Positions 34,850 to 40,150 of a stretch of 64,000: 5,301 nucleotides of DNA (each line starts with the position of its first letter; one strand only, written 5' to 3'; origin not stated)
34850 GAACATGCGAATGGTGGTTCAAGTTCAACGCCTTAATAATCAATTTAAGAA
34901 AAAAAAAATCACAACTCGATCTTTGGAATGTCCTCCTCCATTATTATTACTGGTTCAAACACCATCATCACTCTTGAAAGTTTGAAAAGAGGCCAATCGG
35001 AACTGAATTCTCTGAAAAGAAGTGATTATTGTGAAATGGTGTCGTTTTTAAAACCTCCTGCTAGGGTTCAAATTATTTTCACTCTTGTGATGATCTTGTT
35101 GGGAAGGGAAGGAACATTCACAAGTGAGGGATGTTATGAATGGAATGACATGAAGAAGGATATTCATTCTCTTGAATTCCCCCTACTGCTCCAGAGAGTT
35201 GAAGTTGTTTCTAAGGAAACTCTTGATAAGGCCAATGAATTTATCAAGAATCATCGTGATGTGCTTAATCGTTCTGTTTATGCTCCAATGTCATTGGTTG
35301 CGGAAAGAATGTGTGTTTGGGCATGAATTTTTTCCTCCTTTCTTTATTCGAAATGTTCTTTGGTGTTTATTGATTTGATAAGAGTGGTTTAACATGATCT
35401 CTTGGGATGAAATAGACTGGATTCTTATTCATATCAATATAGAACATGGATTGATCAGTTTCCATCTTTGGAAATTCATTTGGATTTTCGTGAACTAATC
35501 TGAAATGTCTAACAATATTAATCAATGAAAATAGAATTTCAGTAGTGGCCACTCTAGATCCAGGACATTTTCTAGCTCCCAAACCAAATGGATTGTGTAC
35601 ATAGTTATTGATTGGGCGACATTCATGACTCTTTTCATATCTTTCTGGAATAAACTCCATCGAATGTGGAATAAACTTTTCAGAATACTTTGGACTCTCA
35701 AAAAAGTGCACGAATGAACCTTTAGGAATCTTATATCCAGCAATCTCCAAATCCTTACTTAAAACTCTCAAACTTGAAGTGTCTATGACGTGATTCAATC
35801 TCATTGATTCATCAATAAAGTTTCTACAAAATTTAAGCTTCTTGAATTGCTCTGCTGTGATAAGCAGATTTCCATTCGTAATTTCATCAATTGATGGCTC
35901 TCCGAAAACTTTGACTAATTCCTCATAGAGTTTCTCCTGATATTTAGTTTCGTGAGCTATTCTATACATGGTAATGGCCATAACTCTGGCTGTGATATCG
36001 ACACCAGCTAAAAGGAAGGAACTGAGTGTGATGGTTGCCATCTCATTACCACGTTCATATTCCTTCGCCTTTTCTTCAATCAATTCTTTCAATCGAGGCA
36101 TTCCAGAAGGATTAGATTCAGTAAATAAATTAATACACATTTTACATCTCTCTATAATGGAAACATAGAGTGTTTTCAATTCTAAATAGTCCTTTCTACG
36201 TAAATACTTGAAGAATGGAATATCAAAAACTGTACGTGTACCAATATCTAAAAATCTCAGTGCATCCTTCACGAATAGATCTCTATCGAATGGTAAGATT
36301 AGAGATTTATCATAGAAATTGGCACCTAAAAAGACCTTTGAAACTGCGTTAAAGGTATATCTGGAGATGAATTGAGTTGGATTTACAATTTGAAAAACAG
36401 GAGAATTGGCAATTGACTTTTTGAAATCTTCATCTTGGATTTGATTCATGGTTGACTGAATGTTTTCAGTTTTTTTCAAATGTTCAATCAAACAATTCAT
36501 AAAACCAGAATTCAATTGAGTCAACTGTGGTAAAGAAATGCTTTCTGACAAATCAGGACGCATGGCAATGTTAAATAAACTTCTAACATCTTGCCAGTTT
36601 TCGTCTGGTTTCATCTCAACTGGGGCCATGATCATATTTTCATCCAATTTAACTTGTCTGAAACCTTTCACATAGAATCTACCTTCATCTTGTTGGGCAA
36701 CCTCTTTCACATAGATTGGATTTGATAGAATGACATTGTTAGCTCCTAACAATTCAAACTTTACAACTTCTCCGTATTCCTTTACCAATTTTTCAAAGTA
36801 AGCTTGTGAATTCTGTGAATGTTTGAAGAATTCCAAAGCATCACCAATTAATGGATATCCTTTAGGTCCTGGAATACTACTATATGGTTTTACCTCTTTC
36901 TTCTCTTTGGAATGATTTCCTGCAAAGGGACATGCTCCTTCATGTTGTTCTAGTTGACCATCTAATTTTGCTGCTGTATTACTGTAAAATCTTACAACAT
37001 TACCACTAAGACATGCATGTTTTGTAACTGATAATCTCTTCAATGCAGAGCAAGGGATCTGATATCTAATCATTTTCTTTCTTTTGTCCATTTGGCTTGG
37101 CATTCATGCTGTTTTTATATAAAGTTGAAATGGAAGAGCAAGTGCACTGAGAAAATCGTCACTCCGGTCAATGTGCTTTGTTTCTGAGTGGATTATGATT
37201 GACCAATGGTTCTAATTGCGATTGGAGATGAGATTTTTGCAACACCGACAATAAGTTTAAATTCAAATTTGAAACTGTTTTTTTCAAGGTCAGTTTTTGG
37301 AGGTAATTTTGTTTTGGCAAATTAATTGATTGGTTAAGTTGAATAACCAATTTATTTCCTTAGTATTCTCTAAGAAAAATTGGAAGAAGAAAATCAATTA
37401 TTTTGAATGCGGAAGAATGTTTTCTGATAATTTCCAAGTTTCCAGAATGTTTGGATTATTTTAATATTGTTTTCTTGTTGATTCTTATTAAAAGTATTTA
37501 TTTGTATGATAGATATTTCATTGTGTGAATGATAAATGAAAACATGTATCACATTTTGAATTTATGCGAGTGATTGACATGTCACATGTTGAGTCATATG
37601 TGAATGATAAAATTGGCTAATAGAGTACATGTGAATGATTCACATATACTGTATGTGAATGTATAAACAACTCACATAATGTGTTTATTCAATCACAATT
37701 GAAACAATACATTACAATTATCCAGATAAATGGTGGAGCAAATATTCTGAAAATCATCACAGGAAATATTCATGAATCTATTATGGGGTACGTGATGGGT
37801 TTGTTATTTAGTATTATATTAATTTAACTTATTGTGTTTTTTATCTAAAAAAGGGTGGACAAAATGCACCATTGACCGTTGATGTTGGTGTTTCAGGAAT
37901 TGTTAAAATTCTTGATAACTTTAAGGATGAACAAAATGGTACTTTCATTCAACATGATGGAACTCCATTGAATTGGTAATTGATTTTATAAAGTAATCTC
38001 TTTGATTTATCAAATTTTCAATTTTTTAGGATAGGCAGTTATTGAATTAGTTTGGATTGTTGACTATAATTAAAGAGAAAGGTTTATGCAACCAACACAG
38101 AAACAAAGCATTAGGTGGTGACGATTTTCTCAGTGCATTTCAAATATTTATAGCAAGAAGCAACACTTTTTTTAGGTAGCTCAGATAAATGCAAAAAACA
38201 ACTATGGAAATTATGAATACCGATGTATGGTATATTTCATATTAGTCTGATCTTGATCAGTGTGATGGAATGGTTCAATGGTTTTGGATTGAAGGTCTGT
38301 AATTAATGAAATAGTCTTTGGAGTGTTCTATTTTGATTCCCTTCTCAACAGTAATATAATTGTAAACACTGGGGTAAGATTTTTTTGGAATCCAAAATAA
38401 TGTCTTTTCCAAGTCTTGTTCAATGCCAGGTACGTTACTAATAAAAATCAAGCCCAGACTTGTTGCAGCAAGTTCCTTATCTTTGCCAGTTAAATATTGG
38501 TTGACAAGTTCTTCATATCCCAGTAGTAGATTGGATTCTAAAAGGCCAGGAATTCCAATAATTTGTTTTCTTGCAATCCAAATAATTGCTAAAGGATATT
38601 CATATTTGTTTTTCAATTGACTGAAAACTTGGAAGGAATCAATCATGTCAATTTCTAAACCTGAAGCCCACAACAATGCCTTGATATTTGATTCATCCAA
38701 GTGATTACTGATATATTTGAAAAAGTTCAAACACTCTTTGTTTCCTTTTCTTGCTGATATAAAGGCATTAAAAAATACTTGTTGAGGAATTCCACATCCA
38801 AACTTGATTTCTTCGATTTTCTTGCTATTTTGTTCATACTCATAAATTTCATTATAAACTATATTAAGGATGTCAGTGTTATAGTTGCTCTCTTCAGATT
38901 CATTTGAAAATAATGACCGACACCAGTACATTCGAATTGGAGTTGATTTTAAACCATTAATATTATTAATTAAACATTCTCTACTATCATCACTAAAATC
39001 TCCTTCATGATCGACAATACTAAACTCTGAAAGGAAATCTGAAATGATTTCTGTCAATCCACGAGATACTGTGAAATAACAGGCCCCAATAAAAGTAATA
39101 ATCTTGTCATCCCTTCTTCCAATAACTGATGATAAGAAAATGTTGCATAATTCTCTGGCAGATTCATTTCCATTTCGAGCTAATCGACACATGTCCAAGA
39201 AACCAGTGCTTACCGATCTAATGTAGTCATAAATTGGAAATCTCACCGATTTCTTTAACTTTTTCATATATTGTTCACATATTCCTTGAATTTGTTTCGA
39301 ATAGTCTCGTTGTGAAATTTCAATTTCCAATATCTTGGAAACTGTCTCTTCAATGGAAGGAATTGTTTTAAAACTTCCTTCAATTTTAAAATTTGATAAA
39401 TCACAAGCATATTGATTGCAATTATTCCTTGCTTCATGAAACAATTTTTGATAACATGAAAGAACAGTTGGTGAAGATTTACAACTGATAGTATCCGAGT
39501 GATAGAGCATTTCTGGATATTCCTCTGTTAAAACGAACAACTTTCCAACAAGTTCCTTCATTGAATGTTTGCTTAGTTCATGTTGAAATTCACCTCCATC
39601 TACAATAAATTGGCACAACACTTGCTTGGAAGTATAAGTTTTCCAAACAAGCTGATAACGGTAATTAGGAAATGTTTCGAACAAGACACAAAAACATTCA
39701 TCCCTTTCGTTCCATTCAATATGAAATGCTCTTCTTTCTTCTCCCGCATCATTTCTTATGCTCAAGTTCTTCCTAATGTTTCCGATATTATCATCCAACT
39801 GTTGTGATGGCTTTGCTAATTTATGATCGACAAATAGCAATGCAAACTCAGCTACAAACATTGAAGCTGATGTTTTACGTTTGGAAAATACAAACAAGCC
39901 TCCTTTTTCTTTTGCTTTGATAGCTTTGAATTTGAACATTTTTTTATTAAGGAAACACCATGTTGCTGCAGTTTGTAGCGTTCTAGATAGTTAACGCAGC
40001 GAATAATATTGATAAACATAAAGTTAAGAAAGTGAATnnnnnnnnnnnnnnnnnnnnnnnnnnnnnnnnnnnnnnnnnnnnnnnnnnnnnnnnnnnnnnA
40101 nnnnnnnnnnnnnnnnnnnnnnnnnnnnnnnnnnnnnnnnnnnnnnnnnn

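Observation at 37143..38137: TIR-bounded ~1 kb element with a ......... motif array and a possible spliced micro-ORF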

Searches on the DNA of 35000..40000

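Call 7: search_rna_families(source=window, start=35000, end=40000, threshold=evalue, max_evalue=1)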
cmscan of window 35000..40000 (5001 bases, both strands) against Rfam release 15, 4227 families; matches with E-value up to 1: 2.
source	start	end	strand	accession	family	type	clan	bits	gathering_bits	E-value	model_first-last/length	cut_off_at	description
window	38551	38602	+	RF01726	SAM-II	Cis-reg; riboswitch;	-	25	44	0.15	1-60/60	no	SAM-II riboswitch aptamer (SAM-II long loop)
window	37520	37590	+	RF00314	snoZ182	Gene; snRNA; snoRNA; CD-box;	-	23.2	80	0.49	1-92/92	no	Small nucleolar RNA Z182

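Call 67: search_rna_families(source=window, start=37050, end=38300, threshold=evalue, max_evalue=10)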
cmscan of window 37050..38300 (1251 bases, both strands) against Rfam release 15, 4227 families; matches with E-value up to 10: 8.
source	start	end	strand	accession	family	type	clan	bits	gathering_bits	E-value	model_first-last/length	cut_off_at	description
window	37520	37590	+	RF00314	snoZ182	Gene; snRNA; snoRNA; CD-box;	-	23.2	80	0.12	1-92/92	no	Small nucleolar RNA Z182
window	37615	37693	+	RF02029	sraA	Gene; sRNA;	-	23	56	0.83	1-95/95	no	sraA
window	37163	37246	+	RF00310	snoZ165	Gene; snRNA; snoRNA; CD-box;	-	17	90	7.6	1-92/92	no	Small nucleolar RNA Z165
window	38039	38177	-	RF00101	SraC_RyeA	Gene; sRNA;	CL00105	16.9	37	4.3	1-145/145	no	SraC/RyeA RNA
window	37688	37766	-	RF00055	SNORD96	Gene; snRNA; snoRNA; CD-box;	CL00072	16.9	43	7.1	1-85/85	no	Small nucleolar RNA SNORD96 family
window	37627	37695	+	RF04217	mir-297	Gene; miRNA;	-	16.9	90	9.8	1-71/71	no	mir-297 microRNA precursor family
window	37077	37146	+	RF02180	ST7-AS1_2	Gene; lncRNA;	-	14.7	50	2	1-110/110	no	ST7 antisense RNA 1 conserved region 2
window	37844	37989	-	RF01673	PhrS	Gene; sRNA;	-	14.3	37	0.67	1-212/212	no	PhrS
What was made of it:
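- On Known structured RNA (Rfam 15): The best match is snoZ182 at 23 bits against a gathering score of 80 (calls 7, 67).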

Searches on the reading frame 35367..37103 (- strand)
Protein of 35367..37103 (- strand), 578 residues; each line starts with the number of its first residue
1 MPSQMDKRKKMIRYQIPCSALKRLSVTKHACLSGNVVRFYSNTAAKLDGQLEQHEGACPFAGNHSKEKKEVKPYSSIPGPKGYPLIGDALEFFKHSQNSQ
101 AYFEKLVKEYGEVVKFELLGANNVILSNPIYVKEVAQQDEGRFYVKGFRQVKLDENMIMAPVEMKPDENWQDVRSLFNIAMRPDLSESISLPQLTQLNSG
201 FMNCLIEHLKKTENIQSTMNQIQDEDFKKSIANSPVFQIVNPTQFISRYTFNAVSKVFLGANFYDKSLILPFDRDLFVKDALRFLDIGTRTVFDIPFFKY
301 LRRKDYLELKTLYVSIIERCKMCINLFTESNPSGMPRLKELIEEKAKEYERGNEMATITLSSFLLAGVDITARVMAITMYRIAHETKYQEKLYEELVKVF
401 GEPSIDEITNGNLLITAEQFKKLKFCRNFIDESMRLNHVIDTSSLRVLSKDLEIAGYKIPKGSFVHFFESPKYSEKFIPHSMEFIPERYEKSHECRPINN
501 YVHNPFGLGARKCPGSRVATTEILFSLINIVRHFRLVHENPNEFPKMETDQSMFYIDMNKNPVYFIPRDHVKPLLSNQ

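Call 10: find_encoding_contigs(protein=window:35367-37103:-, flank=6000, max_places=8)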
Protein window:35367-37103:- (578 aa): no gene with exactly this product is on record in the collection.

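Call 11: search_protein_families(library=pfam, proteins=[window:35367-37103:-], max_evalue=0.1)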
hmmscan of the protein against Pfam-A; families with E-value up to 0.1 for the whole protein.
window:35367-37103:- (578 aa): 1 family
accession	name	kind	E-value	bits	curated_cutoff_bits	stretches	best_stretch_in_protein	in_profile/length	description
PF00067.27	p450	-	1e-53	183.2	22.8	1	78-551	2-449/462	Cytochrome P450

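Call 15: find_homologous_proteins(query=window:35367-37103:-, max_evalue=1e-10)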
Query window:35367-37103:- (578 aa): 13 proteins with E <= 1e-10 among 6742 candidates.
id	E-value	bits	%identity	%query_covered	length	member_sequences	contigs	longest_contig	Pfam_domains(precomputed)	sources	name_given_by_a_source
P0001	0.0e+0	1308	100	99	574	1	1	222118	PF00067.28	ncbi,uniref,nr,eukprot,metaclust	ncbi:predicted protein [Naegleria gruberi]|uniref:Predicted protein n=1 Tax=Naegleria gruberi TaxID=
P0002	8.5e-123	429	39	97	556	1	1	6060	PF00067.28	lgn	-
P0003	1.5e-118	415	47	77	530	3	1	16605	PF00067.28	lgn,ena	-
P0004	1.2e-113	399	41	88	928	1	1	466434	PF00293.35,PF00067.28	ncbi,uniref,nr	ncbi:hypothetical protein C9374_008701 [Naegleria lovaniensis]|uniref:Nudix hydrolase domain-contain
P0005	1.5e-95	339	39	86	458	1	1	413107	PF00067.28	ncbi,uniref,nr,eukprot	ncbi:predicted protein [Naegleria gruberi]|uniref:Predicted protein n=1 Tax=Naegleria gruberi TaxID=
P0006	5.0e-70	255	40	60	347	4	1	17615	PF00067.28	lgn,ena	-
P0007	3.7e-27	113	26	82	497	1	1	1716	PF00067.28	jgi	-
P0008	7.8e-18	82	24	82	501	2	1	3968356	PF00067.28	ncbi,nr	ncbi:hypothetical protein O0L34_g8481 [Tuta absoluta]|nr:hypothetical protein O0L34_g8481 [Tuta abso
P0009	1.3e-17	82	25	84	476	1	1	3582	PF00067.28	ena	-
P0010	4.4e-15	73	25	82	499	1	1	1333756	PF00067.28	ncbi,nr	ncbi:cytochrome p450 domain-containing protein [Phthorimaea operculella]|nr:cytochrome p450 domain-c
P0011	1.2e-13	69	26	46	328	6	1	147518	PF00067.28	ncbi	-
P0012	1.7e-12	65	32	30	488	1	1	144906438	PF00067.28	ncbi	ncbi:cytochrome P450 3A4 isoform X3 [Ictidomys tridecemlineatus]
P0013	3.0e-12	64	25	83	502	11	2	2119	PF00067.28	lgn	-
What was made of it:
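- Checked: The NCBI model starts 12 nt further in (574 aa against 578 aa, call 15).
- Organism: the P450 ORF is 100% identical to a Naegleria gruberi predicted protein (call 15).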

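Call 16: find_encoding_contigs(protein=P0001, flank=6000, max_places=6)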
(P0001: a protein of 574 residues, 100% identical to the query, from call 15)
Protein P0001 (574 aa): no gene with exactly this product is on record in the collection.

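Call 20: find_encoding_contigs(protein=P0005, flank=8000, max_places=4)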
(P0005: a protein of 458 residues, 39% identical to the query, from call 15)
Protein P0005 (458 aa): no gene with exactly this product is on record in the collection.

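Call 21: find_encoding_contigs(protein=P0004, flank=8000, max_places=4)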
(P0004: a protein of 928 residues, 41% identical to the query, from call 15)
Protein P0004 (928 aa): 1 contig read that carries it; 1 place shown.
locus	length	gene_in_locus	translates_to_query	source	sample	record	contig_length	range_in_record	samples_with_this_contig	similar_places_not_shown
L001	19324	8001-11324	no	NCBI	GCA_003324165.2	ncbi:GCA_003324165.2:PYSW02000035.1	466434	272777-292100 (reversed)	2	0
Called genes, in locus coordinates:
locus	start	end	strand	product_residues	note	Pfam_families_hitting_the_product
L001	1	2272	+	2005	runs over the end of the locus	PF25024:EGF_TEN (weak), PF23106:EGF_Teneurin (weak), PF25024:EGF_TEN, PF23106:EGF_Teneurin (weak), PF25024:EGF_TEN, PF23106:EGF_Teneurin (weak), PF25024:EGF_TEN, PF02010:REJ, +4 more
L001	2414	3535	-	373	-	PF00249:Myb_DNA-binding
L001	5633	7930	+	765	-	PF13475:DUF4116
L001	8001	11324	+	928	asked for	PF00293:NUDIX (weak), PF00067:p450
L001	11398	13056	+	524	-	PF01715:IPPT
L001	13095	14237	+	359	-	PF00125:Histone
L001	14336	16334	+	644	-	PF00004:AAA, PF17862:AAA_lid_3, PF09336:Vps4_C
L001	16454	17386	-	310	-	-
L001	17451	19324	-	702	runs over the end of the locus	PF13913:zf-C2HC_2 (weak)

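Call 50: find_encoding_contigs(protein=P0003, flank=10000, max_places=4)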
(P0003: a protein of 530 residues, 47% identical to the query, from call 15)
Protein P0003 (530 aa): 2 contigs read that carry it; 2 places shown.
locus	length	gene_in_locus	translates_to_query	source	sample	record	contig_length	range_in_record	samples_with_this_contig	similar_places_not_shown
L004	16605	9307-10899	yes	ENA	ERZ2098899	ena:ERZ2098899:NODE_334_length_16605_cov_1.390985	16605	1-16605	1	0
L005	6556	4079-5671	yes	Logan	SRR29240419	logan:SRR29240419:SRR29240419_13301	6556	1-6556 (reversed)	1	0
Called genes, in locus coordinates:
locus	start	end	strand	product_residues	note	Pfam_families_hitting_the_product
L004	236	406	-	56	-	-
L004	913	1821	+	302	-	PF01048:PNP_UDP_1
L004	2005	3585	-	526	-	-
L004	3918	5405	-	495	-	-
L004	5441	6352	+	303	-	PF01230:HIT, PF11969:DcpS_C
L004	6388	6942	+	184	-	PF03733:YccF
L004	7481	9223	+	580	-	PF00067:p450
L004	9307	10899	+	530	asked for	PF00067:p450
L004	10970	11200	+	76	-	-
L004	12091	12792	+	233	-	-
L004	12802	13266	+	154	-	PF07065:D123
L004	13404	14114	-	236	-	-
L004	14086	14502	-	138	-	-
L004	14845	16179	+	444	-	PF05004:IFRD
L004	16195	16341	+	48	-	-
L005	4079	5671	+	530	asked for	PF00067:p450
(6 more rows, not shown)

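Call 51: find_encoding_contigs(protein=P0002, flank=10000, max_places=4)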
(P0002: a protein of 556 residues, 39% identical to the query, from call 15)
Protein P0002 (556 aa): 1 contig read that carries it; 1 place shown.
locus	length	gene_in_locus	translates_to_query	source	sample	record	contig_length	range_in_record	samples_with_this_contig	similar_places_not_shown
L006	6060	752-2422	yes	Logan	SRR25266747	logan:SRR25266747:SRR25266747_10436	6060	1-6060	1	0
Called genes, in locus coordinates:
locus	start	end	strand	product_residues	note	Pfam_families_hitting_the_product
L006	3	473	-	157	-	?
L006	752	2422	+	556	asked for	PF00067:p450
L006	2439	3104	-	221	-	-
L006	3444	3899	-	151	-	PF01055:Glyco_hydro_31_2nd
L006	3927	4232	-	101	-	PF01055:Glyco_hydro_31_2nd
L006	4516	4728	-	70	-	-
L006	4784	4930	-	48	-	-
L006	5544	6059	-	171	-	?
